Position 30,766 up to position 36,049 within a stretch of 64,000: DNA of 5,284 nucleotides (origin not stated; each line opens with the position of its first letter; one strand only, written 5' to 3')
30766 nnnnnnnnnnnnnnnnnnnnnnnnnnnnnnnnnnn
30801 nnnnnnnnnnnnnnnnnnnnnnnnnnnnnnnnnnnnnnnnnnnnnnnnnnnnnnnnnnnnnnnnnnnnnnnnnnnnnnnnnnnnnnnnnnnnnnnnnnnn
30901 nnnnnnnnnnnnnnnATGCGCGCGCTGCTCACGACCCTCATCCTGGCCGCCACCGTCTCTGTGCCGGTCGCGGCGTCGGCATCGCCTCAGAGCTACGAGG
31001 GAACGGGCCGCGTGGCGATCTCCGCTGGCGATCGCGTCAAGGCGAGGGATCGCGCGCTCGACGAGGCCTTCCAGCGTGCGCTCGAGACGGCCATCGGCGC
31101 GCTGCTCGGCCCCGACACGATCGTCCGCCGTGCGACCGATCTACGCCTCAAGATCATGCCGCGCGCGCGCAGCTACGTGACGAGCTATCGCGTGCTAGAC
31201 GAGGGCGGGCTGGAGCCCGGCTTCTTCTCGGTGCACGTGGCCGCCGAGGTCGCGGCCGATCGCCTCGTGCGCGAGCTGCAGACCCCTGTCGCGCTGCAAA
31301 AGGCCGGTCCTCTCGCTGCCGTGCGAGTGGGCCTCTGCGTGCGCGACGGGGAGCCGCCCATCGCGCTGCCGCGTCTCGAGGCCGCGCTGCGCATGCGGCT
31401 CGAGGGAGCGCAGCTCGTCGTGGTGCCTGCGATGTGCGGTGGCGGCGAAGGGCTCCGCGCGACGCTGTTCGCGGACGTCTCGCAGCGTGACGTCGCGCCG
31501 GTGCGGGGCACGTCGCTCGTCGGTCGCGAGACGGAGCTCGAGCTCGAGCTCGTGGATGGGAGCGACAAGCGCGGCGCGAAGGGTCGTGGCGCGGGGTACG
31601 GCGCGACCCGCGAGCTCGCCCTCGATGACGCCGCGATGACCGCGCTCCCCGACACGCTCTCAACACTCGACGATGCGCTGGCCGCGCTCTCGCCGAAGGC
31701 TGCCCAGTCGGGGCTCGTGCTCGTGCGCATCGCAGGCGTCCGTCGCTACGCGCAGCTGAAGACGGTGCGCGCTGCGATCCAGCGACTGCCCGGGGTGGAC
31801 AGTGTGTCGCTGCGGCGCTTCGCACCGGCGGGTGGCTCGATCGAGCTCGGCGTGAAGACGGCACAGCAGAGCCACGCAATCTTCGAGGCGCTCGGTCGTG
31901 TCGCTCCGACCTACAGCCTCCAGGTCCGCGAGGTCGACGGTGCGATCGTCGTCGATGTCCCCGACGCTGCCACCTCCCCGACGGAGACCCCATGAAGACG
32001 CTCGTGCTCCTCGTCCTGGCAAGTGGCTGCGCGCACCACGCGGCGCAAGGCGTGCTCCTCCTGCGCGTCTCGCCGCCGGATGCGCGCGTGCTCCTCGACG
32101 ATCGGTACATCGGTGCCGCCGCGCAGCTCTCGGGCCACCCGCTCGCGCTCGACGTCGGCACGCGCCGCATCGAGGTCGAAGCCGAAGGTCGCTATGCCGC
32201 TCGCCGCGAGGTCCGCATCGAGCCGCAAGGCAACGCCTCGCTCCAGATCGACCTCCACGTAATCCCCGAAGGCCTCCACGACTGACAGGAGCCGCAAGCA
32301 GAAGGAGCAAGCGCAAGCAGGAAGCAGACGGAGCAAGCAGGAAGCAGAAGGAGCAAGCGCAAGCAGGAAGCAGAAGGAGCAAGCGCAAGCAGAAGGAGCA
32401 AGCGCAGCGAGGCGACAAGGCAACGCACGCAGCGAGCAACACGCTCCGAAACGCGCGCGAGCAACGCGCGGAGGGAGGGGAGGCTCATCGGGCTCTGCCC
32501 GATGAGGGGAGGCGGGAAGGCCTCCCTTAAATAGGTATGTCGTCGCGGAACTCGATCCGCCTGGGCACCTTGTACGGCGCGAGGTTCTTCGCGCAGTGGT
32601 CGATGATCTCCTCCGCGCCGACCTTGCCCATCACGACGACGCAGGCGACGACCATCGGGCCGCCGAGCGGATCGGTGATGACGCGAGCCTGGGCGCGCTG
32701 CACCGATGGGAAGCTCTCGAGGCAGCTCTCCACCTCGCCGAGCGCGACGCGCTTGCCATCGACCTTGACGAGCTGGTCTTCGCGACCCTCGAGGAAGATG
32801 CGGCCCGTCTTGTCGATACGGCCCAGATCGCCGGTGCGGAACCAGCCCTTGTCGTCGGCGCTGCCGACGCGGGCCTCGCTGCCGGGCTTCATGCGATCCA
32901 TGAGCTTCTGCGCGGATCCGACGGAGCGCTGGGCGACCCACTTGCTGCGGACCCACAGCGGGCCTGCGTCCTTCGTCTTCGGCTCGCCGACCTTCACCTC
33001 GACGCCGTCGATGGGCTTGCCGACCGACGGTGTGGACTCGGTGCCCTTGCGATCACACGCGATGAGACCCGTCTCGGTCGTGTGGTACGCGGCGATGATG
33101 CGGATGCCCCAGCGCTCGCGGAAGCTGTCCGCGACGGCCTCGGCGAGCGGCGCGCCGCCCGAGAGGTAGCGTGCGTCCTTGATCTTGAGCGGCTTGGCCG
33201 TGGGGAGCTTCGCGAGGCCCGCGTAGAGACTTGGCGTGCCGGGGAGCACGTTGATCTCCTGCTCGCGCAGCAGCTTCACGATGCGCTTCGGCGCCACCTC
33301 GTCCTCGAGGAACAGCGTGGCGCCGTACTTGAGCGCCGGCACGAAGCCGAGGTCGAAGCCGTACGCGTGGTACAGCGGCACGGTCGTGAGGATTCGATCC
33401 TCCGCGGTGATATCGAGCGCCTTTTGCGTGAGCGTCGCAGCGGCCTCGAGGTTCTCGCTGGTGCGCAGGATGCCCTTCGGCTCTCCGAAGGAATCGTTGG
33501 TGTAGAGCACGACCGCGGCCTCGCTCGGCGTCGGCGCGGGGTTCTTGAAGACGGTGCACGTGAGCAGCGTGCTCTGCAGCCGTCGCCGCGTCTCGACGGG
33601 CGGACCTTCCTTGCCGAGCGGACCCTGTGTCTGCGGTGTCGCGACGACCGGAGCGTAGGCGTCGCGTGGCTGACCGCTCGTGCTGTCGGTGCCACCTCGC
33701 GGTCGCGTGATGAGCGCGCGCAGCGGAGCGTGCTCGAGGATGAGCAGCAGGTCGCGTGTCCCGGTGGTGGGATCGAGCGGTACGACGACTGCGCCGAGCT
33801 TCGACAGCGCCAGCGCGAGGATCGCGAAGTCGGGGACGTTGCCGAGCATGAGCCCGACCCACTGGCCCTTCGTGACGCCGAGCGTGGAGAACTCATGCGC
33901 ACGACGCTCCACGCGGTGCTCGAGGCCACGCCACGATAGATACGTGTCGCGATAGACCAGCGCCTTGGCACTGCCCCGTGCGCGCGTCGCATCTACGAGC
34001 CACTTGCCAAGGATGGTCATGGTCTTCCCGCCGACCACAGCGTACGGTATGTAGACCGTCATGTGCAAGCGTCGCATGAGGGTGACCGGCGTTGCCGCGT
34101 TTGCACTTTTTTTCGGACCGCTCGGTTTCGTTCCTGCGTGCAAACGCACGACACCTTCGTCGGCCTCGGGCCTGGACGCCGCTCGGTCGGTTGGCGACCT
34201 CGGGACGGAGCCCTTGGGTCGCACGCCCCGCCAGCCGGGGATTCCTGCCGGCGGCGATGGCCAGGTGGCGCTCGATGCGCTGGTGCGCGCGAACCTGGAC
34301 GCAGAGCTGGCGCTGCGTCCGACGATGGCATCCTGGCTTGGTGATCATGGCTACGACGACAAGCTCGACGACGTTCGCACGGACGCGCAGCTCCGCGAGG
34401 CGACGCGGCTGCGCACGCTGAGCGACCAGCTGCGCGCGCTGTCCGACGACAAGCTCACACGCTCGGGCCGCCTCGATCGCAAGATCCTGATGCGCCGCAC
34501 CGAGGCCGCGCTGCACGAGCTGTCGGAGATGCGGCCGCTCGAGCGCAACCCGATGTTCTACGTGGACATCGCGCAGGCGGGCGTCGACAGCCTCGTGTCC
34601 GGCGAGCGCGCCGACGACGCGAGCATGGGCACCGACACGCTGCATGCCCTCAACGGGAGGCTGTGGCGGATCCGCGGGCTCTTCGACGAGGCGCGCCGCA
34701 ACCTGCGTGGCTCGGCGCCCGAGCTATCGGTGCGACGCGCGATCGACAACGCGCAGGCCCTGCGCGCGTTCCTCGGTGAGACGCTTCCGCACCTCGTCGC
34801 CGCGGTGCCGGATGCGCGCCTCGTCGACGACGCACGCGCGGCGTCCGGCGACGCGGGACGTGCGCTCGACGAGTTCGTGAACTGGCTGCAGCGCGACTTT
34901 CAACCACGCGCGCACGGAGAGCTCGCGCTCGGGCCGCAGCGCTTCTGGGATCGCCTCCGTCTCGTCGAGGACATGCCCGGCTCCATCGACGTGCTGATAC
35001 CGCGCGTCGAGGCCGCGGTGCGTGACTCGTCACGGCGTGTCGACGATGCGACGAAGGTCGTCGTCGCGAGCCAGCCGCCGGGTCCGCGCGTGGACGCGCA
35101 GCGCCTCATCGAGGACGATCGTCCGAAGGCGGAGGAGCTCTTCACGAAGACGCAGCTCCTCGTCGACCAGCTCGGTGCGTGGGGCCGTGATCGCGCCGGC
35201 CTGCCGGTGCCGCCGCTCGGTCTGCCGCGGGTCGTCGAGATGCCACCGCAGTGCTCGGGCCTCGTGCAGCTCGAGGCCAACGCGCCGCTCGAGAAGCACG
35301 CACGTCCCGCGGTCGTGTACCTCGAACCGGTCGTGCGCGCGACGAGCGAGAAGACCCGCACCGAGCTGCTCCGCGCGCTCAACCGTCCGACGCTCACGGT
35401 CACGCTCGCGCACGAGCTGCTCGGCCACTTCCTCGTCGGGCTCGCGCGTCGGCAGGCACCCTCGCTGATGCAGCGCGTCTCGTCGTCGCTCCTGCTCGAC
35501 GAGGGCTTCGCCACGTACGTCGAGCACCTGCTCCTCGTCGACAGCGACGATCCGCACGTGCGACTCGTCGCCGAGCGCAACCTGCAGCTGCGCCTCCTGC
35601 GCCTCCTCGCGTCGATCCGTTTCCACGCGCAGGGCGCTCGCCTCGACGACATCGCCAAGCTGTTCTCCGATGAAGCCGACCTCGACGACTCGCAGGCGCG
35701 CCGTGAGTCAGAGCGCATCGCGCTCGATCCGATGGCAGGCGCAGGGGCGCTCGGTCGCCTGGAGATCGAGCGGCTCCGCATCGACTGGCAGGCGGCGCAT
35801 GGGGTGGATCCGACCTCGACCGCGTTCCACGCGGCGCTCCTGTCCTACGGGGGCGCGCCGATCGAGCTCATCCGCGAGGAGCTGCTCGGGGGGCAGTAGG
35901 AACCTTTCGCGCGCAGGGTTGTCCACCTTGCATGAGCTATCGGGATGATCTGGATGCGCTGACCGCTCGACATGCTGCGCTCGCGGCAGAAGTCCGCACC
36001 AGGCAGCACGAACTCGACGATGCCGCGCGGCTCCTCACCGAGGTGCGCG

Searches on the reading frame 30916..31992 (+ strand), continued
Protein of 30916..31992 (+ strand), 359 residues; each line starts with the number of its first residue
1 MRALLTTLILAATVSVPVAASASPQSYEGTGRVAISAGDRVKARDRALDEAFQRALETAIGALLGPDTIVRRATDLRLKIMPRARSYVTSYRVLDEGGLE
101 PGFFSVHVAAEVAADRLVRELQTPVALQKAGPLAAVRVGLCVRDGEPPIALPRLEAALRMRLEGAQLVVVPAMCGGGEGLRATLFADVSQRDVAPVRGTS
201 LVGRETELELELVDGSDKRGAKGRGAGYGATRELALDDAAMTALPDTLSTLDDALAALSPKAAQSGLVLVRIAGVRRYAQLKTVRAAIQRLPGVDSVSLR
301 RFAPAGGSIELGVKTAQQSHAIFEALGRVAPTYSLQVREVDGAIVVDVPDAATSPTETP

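Call 36: fold_search(model_id=the predicted structure, library=pdb)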
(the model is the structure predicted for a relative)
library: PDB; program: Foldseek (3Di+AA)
matches with E <= 10: 1173; with E <= 0.001: 29
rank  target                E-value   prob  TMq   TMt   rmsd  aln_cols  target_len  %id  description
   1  7rxu                  5.6e-05  1.00  0.24  0.53   5.0       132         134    9  Crystal structure of Cj1090c (released 2022-08-31)
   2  9i94_B                1.1e-04  1.00  0.17  0.32   9.1       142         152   12  Cryo-EM structure of Shigella flexneri LptDE bound by a Bicyclic peptide molecule (Compound 3) (released 2025-10-15)
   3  9q8n_B                1.5e-04  1.00  0.19  0.37   8.3       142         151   13  Cryo-EM structure of Shigella flexneri LptDE bound by a Bicyclic peptide molecule (Compound 16) (released 2025-10-15)
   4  5iv8_D                1.5e-04  1.00  0.17  0.32   8.5       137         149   14  The LPS Transporter LptDE from Klebsiella pneumoniae, core complex (released 2016-05-18)
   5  5iv8_B                1.6e-04  0.99  0.16  0.33  12.0       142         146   17  The LPS Transporter LptDE from Klebsiella pneumoniae, core complex (released 2016-05-18)
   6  4q35_B                1.8e-04  1.00  0.18  0.34   8.6       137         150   12  Structure of a membrane protein (released 2014-06-25)
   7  9i97_B                1.8e-04  1.00  0.18  0.34   8.6       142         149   13  Cryo-EM structure of Shigella flexneri LptDE in complex with a Bicyclic Peptide binder (Compound 12) (released 2025-10-15)
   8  5ixm_D                2.0e-04  1.00  0.18  0.36   8.6       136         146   14  The LPS Transporter LptDE from Yersinia pestis, core complex (released 2016-05-18)
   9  8h1r_B                2.2e-04  1.00  0.20  0.33   8.1       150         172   16  Crystal structure of LptDE-YifL complex (released 2023-10-25)
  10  9kn3_B                2.2e-04  1.00  0.19  0.33   7.0       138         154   13  Cryo-EM structure of LptDEM complex from Escherichia coli (released 2025-07-23)
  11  5iv9_B                2.2e-04  0.99  0.17  0.32  12.7       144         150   14  The LPS Transporter LptDE from Klebsiella pneumoniae, full-length (released 2016-05-18)
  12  4hrv_B                2.4e-04  1.00  0.23  0.50   5.5       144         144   12  Crystal Structure of Lipoprotein GNA1162 from Neisseria meningitidis (released 2013-04-24)
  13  5ixm_H                2.6e-04  1.00  0.20  0.37   6.5       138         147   12  The LPS Transporter LptDE from Yersinia pestis, core complex (released 2016-05-18)
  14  4rh8_A                2.7e-04  1.00  0.20  0.41   7.0       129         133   12  Crystal structure of the outer membrane lipopolysaccharide transport protein LptE (RlpB) from Escherichia coli in the  (released 2015-11-11)
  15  4rh8_C                2.7e-04  1.00  0.18  0.36   7.3       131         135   13  Crystal structure of the outer membrane lipopolysaccharide transport protein LptE (RlpB) from Escherichia coli in the  (released 2015-11-11)
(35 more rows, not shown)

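Call 47: search_protein_families(library=pfam, max_evalue=0.01, proteins=[L015:3249-5489:+, L018:5315-7900:+, L021:5563-7971:+, L011:6636-7193:+])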
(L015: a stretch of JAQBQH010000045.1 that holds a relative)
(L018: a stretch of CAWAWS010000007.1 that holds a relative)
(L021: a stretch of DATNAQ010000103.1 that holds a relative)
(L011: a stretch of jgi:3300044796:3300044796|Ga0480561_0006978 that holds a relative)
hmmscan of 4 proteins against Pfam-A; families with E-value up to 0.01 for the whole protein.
L015:3249-5489:+ (746 aa): 2 families
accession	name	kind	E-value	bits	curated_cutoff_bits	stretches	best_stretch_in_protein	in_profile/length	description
PF13231.12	PMT_2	-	1.8e-06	28.7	26.1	1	79-186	2-94/160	Dolichyl-phosphate-mannose-protein mannosyltransferase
PF02366.24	PMT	-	0.0001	22.4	22.7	1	102-201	71-167/245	Dolichyl-phosphate-mannose-protein mannosyltransferase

L018:5315-7900:+ (861 aa): 1 family
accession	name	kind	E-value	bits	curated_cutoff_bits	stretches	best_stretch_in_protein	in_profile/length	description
PF13231.12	PMT_2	-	4e-07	30.8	26.1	2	227-301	20-94/160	Dolichyl-phosphate-mannose-protein mannosyltransferase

L021:5563-7971:+ (802 aa): 2 families
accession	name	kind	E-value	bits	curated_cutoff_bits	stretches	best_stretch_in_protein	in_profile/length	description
PF13231.12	PMT_2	-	1.4e-07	32.3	26.1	1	165-239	20-94/160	Dolichyl-phosphate-mannose-protein mannosyltransferase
PF02366.24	PMT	-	7.6e-05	22.8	22.7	1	157-254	73-168/245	Dolichyl-phosphate-mannose-protein mannosyltransferase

L011:6636-7193:+ (185 aa): 0 families

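Call 60: find_encoding_contigs(protein=P0007, flank=6000, max_places=1)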
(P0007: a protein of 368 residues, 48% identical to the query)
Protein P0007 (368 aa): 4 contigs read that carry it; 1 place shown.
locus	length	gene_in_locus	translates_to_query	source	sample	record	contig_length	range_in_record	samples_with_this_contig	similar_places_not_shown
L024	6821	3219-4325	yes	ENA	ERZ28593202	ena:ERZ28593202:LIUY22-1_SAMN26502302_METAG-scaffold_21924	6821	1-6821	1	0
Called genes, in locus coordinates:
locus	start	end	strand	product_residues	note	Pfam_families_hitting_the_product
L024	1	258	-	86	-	?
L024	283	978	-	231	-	PF07587:PSD1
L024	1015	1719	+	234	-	PF00958:GMP_synt_C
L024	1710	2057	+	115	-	-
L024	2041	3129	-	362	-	PF13453:Zn_ribbon_TFIIB, PF01694:Rhomboid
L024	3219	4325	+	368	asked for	PF16548:FlgT_N (weak)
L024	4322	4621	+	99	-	PF08308:PEGA (weak)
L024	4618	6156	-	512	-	PF00501:AMP-binding, PF13193:AMP-binding_C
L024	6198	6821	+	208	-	?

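Call 61: find_encoding_contigs(protein=P0004, flank=3000, max_places=1)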
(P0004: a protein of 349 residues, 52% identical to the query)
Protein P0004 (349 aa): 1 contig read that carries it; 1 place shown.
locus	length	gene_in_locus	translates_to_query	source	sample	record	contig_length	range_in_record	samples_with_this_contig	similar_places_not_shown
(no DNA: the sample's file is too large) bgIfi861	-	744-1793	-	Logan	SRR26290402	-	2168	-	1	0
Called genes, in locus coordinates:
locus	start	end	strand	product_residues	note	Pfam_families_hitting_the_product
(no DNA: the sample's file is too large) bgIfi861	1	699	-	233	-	?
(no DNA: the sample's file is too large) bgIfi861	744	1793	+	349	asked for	PF16548:FlgT_N (faint)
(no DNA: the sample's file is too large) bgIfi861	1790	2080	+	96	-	PF08308:PEGA (weak)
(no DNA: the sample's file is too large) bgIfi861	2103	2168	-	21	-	?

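Call 65: search_solved_structures(query=A1, max_evalue=1, show_alignments=2)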
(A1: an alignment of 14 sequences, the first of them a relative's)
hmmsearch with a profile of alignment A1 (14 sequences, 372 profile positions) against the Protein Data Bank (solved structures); distinct sequences matched with E-value up to 1: 1.
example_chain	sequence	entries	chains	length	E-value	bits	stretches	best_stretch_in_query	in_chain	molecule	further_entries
8i3j_A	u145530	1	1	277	0.11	14.6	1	204-280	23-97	Dynein axonemal heavy chain 1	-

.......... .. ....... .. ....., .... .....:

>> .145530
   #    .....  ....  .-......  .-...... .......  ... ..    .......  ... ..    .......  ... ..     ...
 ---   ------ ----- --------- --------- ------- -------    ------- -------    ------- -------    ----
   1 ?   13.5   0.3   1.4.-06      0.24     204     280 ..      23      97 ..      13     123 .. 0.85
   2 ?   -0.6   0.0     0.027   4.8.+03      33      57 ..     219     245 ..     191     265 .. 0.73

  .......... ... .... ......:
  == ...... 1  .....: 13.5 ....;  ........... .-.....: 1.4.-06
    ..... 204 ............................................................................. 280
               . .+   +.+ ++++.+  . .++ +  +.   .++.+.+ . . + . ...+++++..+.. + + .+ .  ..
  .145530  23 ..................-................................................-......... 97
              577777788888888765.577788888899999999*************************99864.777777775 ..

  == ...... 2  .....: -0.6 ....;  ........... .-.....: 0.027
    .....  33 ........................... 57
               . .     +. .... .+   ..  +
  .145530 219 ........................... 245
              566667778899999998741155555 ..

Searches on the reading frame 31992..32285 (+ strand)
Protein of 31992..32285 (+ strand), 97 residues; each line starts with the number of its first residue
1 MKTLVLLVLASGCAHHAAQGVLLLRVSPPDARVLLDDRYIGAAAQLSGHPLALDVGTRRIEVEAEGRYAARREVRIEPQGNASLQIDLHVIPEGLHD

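Call 3: search_protein_families(library=pfam, max_evalue=1, proteins=[window:31992-32285:+])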
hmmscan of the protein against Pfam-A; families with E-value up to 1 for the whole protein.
window:31992-32285:+ (97 aa): 2 families
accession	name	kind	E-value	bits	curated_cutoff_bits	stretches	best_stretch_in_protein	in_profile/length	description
PF08308.17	PEGA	-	6.9e-05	23.1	20.8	1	21-88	3-67/71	PEGA domain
PF13620.12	CarboxypepD_reg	-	0.2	12.5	32.3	1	53-88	45-81/82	Carboxypeptidase regulatory-like domain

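Call 6: search_protein_families(library=ncbifam, max_evalue=1, proteins=[window:31992-32285:+])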
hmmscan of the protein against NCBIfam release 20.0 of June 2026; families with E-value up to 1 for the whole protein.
window:31992-32285:+ (97 aa): 0 families

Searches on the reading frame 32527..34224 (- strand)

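Call 3: search_protein_families(library=pfam, max_evalue=1, proteins=[window:32527-34224:-])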
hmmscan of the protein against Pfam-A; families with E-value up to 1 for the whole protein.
window:32527-34224:- (565 aa): 2 families
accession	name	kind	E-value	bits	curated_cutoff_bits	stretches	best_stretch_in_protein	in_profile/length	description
PF00501.34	AMP-binding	-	8.4e-58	196.4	29.9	1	81-432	6-381/384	AMP-binding enzyme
PF13193.12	AMP-binding_C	-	1.3e-10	42.5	24.5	1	497-564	1-70/76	AMP-binding enzyme C-terminal domain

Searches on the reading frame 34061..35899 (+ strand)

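Call 3: search_protein_families(library=pfam, max_evalue=1, proteins=[window:34061-35899:+])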
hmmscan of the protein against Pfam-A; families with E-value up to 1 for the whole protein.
window:34061-35899:+ (612 aa): 1 family
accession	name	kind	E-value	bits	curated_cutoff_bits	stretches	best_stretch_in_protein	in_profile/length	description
PF05960.17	DUF885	-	3.8e-46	159.3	32.4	1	87-607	1-531/532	Bacterial protein of unknown function (DUF885)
